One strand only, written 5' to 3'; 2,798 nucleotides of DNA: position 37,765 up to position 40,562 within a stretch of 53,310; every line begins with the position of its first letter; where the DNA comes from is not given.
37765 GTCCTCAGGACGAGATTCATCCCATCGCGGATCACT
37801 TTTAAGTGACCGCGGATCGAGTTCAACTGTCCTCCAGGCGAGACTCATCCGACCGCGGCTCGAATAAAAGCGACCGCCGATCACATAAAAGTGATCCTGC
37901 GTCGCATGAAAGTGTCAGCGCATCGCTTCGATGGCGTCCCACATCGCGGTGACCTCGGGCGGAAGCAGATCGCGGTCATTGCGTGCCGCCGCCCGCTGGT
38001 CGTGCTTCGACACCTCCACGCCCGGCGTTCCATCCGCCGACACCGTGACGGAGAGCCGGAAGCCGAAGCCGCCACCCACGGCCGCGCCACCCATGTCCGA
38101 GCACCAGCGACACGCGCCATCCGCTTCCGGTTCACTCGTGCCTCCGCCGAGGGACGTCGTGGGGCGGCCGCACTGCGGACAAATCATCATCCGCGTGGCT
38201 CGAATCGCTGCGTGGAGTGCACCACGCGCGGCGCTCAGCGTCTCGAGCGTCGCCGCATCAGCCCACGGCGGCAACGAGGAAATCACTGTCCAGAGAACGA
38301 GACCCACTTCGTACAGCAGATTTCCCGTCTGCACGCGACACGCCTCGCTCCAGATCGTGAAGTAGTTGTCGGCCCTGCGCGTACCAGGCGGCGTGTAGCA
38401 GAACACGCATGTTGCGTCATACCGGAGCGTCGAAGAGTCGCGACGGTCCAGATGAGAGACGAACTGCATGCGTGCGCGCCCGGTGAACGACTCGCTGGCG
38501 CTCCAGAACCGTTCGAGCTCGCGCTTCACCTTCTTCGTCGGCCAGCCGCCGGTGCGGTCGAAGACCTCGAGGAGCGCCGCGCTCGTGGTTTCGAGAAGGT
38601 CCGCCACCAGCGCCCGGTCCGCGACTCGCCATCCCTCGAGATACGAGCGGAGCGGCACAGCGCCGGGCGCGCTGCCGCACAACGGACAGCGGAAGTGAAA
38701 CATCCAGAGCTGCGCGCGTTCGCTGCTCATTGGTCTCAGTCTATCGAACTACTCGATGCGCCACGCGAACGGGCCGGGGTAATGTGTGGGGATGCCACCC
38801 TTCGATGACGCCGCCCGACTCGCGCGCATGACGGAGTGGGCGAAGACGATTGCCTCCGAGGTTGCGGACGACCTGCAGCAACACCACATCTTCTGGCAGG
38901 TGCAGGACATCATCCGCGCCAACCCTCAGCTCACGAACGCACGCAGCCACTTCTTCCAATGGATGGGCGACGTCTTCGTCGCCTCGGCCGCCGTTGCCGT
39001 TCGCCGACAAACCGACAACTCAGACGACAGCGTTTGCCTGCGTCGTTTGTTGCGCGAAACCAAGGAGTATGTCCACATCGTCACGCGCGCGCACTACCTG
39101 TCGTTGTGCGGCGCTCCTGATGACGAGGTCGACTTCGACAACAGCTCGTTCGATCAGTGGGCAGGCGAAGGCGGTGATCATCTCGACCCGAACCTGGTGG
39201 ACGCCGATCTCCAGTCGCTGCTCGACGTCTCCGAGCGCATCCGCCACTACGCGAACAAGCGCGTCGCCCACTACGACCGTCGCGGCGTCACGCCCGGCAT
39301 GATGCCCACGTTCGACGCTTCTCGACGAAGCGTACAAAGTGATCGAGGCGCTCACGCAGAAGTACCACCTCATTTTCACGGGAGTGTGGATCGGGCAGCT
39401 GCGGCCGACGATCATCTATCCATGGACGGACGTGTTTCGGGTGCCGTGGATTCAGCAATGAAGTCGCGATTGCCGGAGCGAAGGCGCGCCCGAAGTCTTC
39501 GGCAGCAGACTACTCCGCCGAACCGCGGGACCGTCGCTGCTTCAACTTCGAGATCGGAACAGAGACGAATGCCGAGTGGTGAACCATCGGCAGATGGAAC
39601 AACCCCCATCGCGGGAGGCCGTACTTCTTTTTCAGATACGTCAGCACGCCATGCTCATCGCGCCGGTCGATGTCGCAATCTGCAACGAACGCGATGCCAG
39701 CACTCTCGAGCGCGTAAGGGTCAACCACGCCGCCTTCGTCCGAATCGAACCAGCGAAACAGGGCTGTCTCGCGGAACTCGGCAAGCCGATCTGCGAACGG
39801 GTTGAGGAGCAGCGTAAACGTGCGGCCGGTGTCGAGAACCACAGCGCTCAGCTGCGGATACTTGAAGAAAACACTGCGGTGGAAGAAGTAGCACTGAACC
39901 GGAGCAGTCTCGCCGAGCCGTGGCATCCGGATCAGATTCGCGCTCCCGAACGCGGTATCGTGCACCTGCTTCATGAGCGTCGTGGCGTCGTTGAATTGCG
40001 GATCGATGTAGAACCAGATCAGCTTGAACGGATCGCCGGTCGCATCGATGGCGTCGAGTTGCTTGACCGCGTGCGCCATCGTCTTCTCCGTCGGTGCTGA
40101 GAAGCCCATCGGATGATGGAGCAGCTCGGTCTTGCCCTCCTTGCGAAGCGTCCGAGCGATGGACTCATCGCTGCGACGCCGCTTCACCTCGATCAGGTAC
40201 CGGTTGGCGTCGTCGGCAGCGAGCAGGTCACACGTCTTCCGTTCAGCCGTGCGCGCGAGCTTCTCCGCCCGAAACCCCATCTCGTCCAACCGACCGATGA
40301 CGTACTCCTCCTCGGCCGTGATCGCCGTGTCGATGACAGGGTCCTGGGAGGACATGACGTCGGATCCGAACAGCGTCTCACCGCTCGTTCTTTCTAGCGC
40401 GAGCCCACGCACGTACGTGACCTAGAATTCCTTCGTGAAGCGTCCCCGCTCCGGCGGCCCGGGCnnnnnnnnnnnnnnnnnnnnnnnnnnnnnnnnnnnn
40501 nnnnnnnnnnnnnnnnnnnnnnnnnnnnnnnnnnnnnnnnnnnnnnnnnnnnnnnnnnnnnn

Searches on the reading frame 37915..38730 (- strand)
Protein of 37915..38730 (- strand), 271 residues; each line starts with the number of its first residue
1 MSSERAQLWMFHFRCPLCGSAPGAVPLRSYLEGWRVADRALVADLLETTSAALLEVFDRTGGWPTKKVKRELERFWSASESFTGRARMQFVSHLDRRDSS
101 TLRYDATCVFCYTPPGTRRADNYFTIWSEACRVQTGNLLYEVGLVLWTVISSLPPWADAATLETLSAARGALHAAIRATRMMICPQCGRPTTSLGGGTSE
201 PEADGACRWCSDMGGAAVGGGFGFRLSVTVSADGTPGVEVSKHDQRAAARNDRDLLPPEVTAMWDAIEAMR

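Call 3: search_protein_families(library=pfam, proteins=[window:37915-38730:-], max_evalue=0.1)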
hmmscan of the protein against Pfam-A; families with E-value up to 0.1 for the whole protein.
window:37915-38730:- (271 aa): 6 families
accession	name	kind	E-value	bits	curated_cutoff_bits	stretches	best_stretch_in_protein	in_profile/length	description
PF11781.13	Zn_ribbon_RRN7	-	0.03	14.4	27.1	0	179-189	2-12/32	Zinc-finger of RNA-polymerase I-specific TFIIB, Rrn7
PF12760.12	Zn_ribbon_IS1595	-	0.033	14.6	25.4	0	9-26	15-31/46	Transposase zinc-ribbon domain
PF13248.11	Zn_ribbon_3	-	0.045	13.7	27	0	181-190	2-11/26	zinc-ribbon domain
PF23451.1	Zn_ribbon_PaaD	-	0.059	13.5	27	0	176-193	9-26/53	PaaD zinc beta ribbon domain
PF24042.1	DUF7351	-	0.093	12.9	31.2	0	105-213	1-103/177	Domain of unknown function (DUF7351)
PF07754.17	HVO_2753_ZBP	-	0.096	12.9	33.2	0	12-20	16-24/46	Small zinc finger protein HVO_2753-like, Zn-binding pocket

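Call 4: search_protein_families(library=padloc, proteins=[window:37915-38730:-], max_evalue=0.1)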
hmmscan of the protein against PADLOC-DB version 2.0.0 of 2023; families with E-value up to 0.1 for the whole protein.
window:37915-38730:- (271 aa): 0 families

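Call 5: search_protein_families(library=ncbifam, proteins=[window:37915-38730:-], max_evalue=0.1)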
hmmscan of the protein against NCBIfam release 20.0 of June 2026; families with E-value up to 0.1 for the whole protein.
window:37915-38730:- (271 aa): 0 families

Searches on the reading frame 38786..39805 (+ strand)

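Call 97: search_protein_families(library=pfam, proteins=[window:38786-39805:+], max_evalue=0.001)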
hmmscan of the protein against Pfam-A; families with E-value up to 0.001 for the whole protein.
window:38786-39805:+ (339 aa): 1 family
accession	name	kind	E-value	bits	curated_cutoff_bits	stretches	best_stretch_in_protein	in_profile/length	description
PF18734.6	HEPN_AbiU2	-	7.7e-05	22.7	26.8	1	49-168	34-139/193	AbiU2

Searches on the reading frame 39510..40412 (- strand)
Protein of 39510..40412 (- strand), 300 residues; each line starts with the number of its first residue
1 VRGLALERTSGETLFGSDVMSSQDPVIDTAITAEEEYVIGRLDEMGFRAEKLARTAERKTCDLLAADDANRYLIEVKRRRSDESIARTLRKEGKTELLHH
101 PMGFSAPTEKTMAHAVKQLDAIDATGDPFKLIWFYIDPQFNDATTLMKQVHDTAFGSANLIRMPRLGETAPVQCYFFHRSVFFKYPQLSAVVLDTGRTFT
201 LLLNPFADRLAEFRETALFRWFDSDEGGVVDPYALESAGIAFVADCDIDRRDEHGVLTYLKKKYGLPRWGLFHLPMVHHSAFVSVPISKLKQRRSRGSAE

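Call 3: search_protein_families(library=pfam, proteins=[window:39510-40412:-], max_evalue=0.1)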
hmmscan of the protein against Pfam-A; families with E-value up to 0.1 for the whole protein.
window:39510-40412:- (300 aa): 0 families

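Call 4: search_protein_families(library=padloc, proteins=[window:39510-40412:-], max_evalue=0.1)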
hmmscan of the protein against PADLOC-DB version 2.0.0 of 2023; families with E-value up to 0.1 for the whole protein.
window:39510-40412:- (300 aa): 2 families
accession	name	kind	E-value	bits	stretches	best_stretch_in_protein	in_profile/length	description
PDLC04228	HEC-02B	-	0.0027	15.7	1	35-84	14-63/199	-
PDLC04145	HEC-02A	-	0.045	11.9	1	36-82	17-64/170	-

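Call 5: search_protein_families(library=ncbifam, proteins=[window:39510-40412:-], max_evalue=0.1)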
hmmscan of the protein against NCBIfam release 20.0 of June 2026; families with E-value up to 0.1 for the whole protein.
window:39510-40412:- (300 aa): 1 family
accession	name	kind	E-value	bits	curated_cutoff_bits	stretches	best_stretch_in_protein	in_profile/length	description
TIGR04551.1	TIGR04551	subfamily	0.052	12.4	300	1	52-91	198-237/519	TIGR04551 family protein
